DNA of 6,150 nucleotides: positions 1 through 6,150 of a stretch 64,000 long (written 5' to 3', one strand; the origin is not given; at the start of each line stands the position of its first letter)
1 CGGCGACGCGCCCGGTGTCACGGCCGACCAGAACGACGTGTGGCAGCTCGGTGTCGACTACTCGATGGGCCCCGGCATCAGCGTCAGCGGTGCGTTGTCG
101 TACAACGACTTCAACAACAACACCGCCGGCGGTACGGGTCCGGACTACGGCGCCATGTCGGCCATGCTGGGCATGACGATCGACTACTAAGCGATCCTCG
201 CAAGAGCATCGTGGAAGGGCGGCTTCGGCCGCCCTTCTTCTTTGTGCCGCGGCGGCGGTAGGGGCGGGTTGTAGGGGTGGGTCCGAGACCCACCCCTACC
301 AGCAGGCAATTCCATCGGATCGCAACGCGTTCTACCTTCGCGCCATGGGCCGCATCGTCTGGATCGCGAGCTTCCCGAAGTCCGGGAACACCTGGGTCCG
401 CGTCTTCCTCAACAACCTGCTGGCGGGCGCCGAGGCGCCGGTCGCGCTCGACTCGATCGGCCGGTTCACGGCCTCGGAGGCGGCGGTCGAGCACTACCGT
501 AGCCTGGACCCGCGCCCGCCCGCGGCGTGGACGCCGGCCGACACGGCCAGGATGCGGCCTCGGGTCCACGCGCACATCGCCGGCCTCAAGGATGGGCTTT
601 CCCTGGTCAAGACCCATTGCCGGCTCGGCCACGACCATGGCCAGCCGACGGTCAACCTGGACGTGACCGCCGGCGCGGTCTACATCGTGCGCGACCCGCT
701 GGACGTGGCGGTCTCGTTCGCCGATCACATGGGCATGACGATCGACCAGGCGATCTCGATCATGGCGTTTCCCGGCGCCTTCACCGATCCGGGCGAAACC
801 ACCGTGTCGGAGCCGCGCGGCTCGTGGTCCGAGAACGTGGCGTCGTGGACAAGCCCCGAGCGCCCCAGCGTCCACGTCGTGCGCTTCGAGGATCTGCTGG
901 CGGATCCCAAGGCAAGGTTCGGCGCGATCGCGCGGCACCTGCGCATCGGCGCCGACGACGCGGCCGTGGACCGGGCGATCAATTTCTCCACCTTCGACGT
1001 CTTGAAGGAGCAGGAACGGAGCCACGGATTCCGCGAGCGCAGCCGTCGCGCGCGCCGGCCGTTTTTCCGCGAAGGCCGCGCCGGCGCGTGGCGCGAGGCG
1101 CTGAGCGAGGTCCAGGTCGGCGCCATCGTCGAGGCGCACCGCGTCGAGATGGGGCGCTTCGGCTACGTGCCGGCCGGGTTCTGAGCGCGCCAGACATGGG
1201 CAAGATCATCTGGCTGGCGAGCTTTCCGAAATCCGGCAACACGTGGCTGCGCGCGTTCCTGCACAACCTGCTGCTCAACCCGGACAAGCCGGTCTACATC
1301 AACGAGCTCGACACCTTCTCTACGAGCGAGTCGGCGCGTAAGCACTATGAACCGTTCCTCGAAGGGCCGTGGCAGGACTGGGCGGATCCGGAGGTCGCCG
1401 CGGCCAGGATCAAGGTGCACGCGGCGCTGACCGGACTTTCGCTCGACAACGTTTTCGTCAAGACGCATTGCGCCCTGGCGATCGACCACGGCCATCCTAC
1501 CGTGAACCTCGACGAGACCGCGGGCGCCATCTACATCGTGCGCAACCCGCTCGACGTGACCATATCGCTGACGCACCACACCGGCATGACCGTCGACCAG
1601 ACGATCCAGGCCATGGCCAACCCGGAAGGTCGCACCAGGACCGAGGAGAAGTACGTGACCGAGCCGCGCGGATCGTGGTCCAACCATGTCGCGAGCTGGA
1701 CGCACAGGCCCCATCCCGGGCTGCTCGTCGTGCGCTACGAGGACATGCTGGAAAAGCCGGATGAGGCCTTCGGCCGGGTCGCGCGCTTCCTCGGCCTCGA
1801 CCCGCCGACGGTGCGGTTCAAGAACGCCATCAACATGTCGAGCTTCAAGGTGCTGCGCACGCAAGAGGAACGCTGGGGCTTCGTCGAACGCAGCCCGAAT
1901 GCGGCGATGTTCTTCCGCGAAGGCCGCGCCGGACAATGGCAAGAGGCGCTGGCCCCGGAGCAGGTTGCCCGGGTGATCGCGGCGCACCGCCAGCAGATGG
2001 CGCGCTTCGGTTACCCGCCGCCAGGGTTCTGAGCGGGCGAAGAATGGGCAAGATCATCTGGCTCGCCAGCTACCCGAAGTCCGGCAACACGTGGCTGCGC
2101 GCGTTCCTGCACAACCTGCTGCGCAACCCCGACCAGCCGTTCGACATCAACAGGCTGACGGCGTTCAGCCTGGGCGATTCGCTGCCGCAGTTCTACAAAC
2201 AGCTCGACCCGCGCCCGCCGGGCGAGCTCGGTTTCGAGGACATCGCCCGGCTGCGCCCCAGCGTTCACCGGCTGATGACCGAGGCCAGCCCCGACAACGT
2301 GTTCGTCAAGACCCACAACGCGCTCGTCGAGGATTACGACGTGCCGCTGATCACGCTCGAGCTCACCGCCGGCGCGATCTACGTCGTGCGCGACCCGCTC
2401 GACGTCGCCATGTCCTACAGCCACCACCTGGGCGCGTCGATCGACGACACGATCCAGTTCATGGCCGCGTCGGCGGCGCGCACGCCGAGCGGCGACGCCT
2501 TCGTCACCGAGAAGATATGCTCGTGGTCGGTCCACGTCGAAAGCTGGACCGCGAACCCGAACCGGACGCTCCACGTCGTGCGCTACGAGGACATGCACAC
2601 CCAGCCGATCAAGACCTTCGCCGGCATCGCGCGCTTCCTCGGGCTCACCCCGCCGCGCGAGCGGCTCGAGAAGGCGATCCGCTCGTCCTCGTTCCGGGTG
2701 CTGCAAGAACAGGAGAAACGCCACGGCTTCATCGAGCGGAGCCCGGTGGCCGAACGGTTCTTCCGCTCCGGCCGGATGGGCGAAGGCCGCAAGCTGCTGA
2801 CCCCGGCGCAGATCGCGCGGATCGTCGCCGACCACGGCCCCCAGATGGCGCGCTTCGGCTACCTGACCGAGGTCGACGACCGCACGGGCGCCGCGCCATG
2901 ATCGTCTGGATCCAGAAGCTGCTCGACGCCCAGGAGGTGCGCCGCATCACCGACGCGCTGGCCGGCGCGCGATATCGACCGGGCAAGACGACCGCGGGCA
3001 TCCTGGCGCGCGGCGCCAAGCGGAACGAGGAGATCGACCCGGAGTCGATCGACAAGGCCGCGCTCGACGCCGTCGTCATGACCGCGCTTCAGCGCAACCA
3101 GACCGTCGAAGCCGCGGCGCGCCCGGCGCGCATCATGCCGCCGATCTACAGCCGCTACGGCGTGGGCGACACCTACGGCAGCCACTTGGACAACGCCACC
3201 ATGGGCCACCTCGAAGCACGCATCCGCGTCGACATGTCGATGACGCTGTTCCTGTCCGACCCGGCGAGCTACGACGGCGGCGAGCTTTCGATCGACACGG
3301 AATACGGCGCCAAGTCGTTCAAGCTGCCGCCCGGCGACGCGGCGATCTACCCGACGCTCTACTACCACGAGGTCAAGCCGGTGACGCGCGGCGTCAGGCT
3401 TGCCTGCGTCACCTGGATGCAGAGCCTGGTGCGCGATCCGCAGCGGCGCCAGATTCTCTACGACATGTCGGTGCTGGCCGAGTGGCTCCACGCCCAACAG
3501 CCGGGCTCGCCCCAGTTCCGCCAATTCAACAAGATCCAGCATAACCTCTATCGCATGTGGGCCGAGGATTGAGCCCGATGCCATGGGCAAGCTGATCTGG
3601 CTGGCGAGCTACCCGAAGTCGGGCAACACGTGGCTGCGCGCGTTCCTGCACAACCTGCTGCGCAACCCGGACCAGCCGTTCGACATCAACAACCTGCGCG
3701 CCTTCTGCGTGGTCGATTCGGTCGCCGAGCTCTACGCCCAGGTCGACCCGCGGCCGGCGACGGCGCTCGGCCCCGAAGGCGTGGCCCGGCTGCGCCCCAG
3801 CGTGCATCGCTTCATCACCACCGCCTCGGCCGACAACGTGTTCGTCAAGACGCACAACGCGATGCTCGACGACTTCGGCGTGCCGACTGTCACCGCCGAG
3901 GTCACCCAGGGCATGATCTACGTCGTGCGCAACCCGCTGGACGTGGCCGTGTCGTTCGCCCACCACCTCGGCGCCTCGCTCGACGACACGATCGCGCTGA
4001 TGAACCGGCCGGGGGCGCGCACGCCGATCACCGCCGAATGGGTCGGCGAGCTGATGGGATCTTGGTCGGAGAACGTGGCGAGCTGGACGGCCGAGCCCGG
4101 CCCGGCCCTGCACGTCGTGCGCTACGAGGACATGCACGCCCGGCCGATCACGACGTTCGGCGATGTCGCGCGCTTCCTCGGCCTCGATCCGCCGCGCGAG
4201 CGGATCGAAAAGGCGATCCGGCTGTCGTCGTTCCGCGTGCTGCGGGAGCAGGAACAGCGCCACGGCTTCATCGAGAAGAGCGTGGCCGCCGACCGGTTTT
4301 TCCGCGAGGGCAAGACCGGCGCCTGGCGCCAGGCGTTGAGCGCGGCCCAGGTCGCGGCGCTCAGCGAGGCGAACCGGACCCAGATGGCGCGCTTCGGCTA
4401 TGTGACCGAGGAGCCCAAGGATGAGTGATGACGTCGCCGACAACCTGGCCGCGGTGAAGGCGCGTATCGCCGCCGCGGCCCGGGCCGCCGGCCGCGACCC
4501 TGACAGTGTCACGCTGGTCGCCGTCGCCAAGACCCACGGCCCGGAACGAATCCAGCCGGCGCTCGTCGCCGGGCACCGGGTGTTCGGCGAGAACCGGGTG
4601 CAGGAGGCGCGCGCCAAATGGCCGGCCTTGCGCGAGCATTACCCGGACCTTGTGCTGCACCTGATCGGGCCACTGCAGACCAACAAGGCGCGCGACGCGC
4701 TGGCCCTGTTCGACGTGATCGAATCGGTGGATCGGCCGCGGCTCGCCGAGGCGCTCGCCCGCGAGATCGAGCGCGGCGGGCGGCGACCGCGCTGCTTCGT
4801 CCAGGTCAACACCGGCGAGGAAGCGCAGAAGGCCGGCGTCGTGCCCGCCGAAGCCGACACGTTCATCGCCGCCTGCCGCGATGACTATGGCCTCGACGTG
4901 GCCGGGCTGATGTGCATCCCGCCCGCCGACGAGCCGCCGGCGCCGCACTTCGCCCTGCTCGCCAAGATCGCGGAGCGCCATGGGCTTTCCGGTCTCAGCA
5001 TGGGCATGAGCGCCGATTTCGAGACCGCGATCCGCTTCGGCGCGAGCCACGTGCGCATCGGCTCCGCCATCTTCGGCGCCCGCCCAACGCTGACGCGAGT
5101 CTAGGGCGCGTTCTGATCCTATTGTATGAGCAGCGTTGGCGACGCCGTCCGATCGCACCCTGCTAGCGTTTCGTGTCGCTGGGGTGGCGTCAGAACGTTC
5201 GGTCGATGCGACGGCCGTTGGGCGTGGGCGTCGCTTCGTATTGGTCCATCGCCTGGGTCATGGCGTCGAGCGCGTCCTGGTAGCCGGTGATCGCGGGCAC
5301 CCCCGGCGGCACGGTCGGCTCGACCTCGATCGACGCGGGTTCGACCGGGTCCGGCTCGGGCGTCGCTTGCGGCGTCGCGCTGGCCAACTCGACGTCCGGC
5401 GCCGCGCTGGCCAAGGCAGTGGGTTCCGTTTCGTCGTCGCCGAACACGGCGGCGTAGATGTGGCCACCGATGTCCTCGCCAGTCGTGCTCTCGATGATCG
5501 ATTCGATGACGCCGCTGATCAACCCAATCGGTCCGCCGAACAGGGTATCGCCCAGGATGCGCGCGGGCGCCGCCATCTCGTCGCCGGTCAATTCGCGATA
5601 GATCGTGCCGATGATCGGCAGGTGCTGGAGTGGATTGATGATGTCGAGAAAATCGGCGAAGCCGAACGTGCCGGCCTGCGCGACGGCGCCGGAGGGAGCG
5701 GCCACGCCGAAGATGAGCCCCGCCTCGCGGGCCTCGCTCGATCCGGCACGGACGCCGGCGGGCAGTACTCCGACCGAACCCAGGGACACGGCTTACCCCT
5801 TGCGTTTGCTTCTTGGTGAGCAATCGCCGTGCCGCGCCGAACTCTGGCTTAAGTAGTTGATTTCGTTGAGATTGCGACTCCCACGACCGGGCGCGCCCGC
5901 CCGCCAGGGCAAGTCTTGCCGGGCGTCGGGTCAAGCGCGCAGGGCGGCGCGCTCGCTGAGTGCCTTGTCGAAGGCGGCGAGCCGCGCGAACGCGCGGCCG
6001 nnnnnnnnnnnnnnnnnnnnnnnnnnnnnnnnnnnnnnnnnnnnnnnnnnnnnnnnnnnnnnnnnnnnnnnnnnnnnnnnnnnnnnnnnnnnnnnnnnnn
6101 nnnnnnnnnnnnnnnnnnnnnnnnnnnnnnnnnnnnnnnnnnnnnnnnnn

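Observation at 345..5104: Head-to-tail array of four eukaryotic-SULT-like sulfotransferases with an embedded PKHD/PiuC 2OG-Fe(II) hydroxylase and YggS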

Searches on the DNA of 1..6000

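Call 63: search_rna_families(source=window, start=1, end=6000, threshold=evalue, max_evalue=1)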
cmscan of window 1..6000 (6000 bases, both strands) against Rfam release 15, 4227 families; matches with E-value up to 1: 1.
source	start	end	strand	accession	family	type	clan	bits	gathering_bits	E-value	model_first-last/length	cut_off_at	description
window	214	237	+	RF02603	BASRCII26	Gene; sRNA;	-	17.2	218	0.6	4-27/190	no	Brucella sRNA CII26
